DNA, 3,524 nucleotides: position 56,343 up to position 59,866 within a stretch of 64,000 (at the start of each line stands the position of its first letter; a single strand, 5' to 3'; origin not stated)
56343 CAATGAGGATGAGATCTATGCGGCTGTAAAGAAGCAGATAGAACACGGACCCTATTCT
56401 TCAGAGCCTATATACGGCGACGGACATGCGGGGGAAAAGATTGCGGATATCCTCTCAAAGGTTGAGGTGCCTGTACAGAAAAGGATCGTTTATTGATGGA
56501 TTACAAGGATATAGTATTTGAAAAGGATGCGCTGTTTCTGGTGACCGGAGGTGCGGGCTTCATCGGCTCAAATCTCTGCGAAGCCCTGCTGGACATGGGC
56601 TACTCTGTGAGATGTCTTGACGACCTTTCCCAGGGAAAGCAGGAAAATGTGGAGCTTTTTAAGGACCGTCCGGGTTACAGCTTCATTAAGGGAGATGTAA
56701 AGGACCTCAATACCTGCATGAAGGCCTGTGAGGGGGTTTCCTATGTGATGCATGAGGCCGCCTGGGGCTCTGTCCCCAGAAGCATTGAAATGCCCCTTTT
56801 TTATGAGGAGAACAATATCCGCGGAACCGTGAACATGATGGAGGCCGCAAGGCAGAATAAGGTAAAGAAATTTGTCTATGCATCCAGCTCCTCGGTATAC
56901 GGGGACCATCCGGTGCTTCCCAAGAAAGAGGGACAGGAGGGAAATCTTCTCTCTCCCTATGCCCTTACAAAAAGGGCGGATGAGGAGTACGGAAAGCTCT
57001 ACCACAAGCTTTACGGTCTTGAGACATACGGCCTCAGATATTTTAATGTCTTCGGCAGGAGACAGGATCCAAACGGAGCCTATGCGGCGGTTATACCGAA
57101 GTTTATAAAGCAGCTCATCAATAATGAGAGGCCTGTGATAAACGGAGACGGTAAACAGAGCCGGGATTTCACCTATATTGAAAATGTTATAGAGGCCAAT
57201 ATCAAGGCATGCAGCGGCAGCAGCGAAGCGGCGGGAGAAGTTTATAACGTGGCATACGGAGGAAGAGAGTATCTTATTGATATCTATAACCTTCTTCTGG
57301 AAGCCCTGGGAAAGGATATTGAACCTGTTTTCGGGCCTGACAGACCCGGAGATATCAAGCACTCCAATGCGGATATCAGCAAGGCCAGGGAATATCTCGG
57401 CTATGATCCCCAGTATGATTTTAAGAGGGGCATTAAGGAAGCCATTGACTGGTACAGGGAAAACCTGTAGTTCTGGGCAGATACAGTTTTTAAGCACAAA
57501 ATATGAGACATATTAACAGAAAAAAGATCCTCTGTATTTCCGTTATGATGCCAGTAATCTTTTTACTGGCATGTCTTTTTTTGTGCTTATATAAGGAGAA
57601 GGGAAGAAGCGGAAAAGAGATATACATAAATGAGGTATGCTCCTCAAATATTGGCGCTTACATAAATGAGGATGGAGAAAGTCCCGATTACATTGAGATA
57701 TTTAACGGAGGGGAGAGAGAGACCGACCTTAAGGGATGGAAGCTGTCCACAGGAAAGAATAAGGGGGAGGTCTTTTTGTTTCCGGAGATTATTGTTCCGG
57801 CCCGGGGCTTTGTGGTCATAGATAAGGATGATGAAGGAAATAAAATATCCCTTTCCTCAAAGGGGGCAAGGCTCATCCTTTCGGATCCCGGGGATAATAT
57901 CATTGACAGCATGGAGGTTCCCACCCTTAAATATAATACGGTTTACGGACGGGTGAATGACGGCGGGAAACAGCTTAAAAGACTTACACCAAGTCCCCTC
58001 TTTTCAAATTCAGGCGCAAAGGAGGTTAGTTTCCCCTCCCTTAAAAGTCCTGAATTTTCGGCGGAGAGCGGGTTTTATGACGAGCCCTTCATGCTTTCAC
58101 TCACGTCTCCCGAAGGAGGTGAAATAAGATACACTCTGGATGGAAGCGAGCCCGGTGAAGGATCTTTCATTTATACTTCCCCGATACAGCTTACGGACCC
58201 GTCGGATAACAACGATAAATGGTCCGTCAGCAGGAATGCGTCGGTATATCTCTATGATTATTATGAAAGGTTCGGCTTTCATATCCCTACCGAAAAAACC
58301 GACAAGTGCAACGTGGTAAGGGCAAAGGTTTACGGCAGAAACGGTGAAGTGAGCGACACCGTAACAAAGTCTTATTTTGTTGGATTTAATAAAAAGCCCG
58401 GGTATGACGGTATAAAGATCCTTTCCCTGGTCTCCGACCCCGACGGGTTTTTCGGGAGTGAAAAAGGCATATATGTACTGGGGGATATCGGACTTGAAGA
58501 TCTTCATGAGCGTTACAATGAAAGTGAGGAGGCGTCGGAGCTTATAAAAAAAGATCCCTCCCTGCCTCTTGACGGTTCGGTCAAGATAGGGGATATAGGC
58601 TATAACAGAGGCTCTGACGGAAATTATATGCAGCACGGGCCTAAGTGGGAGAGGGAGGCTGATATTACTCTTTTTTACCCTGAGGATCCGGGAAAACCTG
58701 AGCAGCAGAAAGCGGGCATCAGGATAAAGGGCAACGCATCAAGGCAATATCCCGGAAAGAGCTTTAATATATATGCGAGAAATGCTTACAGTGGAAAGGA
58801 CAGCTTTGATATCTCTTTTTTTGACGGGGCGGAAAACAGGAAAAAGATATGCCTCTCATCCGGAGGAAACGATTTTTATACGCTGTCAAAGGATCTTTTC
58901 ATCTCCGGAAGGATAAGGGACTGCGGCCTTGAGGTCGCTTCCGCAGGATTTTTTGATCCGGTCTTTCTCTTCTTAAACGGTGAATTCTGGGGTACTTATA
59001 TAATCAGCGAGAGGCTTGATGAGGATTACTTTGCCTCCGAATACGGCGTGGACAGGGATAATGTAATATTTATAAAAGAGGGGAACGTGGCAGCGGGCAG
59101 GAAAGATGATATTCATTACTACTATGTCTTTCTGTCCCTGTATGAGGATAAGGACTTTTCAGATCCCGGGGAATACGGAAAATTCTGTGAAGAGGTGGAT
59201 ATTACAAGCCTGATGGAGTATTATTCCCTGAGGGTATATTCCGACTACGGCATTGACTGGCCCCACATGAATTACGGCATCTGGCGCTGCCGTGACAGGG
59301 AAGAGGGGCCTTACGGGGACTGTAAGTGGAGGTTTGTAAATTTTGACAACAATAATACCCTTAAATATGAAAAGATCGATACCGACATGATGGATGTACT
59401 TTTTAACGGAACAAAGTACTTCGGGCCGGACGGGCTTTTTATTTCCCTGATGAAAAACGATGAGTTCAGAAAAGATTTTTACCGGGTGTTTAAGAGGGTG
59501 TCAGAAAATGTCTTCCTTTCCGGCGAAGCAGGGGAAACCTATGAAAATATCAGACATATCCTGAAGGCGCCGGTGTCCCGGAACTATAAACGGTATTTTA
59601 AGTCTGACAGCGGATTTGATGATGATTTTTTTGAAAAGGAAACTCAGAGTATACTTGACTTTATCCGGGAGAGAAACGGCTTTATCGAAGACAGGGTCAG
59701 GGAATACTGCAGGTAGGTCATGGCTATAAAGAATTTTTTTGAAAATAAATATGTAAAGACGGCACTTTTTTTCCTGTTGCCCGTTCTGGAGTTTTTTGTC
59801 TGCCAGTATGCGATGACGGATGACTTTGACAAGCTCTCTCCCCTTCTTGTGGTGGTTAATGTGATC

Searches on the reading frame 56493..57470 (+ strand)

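Call 11: search_protein_families(library=pfam, proteins=[window:56493-57470:+], max_evalue=0.001)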
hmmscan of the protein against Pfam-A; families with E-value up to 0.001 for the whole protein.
window:56493-57470:+ (325 aa): 9 families
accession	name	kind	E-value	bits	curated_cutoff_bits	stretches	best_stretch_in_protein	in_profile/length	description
PF01370.27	Epimerase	-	4e-58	197.1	20.9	1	16-254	2-240/240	NAD dependent epimerase/dehydratase family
PF16363.11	GDP_Man_Dehyd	-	4.1e-53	181.4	27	1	16-316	1-331/332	GDP-mannose 4,6 dehydratase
PF01073.25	3Beta_HSD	-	1.4e-27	96.9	22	1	16-242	1-231/280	3-beta hydroxysteroid dehydrogenase/isomerase family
PF02719.21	Polysacc_synt_2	-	2.6e-18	66.7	20.2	1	16-274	2-249/293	Polysaccharide biosynthesis protein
PF13460.12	NAD_binding_10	-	1.7e-10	41.5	27.2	1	19-166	1-130/184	NAD(P)H-binding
PF05368.20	NmrA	-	3.9e-09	37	27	1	14-132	4-107/298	NmrA-like family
PF07993.18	NAD_binding_4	-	9.3e-08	32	20.1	1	17-188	1-209/258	Male sterility protein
PF04321.23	RmlD_sub_bind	-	6.5e-05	22.6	27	1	16-168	4-137/287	RmlD substrate binding domain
PF00106.31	adh_short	-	0.00014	21.8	26.6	1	16-82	4-71/195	short chain dehydrogenase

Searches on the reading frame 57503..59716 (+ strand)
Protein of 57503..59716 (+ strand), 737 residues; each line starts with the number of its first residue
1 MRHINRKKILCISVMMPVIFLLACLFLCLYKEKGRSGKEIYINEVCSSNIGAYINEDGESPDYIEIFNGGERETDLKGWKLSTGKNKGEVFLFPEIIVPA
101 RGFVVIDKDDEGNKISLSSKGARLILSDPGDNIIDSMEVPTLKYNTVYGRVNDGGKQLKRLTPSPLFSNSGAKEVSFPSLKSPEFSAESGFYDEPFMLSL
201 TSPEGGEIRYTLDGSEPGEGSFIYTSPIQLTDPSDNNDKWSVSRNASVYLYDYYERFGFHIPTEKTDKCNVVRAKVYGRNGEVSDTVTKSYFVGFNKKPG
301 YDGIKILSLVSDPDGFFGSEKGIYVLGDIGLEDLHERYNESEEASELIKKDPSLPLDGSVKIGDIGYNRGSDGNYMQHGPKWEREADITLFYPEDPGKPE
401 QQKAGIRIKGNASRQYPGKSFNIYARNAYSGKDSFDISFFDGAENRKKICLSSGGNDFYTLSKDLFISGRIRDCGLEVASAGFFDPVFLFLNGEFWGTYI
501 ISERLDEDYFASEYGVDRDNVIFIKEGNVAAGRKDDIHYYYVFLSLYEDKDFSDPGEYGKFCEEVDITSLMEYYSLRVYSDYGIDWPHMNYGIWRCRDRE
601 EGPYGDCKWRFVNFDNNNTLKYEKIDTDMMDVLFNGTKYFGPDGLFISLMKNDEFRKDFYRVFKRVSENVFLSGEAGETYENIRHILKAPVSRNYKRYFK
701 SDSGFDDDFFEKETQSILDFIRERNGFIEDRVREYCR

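Call 3: search_protein_families(library=pfam, proteins=[window:57503-59716:+], max_evalue=0.01)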
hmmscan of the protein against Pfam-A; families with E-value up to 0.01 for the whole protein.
window:57503-59716:+ (737 aa): 4 families
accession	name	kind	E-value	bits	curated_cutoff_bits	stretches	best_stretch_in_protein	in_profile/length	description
PF08757.17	CotH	-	2.4e-22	80.3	23.8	1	406-727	1-321/322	CotH kinase protein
PF13287.12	Fn3_assoc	-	4.7e-13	49.5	23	1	199-291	2-59/59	Fn3 associated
PF13290.12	CHB_HEX_C_1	-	7.2e-11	42.3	22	1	188-232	2-47/67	Chitobiase/beta-hexosaminidase C-terminal domain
PF00932.25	LTD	-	3.3e-10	40.7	34.3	1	38-138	6-106/109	Lamin Tail Domain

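Call 46: search_protein_families(library=ncbifam, proteins=[window:57503-59716:+], max_evalue=0.001)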
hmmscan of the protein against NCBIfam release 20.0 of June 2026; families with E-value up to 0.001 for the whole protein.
window:57503-59716:+ (737 aa): 0 families
